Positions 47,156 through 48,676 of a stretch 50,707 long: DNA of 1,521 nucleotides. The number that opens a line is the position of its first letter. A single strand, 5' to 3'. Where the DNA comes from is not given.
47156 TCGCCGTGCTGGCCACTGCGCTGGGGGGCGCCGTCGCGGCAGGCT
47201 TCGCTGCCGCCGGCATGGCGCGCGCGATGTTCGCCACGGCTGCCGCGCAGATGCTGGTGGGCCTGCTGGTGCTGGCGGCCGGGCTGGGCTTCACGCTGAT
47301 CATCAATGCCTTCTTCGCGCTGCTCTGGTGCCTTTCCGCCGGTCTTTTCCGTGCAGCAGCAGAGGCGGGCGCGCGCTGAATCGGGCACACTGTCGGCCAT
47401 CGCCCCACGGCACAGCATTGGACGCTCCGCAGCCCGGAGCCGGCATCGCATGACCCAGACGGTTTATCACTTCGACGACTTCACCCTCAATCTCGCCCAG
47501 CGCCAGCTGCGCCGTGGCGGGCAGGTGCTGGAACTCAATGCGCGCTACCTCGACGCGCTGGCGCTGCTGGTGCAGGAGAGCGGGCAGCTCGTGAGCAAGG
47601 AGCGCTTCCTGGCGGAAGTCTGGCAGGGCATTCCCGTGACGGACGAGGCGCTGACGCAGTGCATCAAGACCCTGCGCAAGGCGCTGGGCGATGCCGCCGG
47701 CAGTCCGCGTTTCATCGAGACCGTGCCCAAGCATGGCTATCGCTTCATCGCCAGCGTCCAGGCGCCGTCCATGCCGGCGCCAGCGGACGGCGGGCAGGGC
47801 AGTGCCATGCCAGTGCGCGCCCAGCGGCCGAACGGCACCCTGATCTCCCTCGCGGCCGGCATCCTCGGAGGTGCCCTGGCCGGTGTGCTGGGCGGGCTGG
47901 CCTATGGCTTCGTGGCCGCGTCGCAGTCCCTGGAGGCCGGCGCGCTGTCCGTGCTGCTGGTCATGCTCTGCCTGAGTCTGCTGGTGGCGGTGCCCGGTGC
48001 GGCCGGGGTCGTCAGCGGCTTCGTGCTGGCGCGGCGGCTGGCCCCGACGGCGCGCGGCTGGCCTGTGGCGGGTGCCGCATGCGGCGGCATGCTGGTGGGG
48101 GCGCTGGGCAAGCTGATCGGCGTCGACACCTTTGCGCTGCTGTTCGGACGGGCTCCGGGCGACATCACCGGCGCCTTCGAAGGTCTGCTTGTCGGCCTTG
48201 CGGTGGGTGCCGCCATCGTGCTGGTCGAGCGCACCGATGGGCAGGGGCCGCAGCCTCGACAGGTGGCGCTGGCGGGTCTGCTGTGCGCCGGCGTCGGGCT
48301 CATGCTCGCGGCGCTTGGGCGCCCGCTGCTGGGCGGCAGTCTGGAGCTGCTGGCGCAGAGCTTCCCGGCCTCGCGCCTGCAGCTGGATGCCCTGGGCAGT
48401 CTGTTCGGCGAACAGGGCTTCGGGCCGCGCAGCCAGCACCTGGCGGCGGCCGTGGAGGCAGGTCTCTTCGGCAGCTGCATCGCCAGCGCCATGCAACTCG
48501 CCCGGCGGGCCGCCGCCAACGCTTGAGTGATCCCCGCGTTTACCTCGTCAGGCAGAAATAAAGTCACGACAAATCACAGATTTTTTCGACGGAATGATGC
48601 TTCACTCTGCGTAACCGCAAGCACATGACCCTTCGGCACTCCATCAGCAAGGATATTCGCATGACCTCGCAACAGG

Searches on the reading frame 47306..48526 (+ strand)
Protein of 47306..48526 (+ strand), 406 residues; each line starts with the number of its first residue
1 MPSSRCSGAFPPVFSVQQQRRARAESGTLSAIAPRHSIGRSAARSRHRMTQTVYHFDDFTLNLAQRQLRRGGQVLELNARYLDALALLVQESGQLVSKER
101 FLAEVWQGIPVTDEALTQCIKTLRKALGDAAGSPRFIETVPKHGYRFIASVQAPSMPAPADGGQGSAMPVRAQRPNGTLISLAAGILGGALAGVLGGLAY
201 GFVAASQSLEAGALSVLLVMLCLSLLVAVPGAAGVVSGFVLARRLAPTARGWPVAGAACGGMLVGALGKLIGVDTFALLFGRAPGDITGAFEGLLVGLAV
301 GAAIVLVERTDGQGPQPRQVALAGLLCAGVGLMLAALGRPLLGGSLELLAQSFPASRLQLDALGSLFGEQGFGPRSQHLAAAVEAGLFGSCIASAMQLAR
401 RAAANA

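Call 59: search_protein_families(library=pfam, proteins=[window:47306-48526:+], max_evalue=0.0001)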
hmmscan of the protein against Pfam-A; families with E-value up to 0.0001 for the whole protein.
window:47306-48526:+ (406 aa): 1 family
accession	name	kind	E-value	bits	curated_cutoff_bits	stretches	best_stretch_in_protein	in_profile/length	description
PF00486.34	Trans_reg_C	-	3.8e-16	59.4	26.2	1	72-147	1-77/77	Transcriptional regulatory protein, C terminal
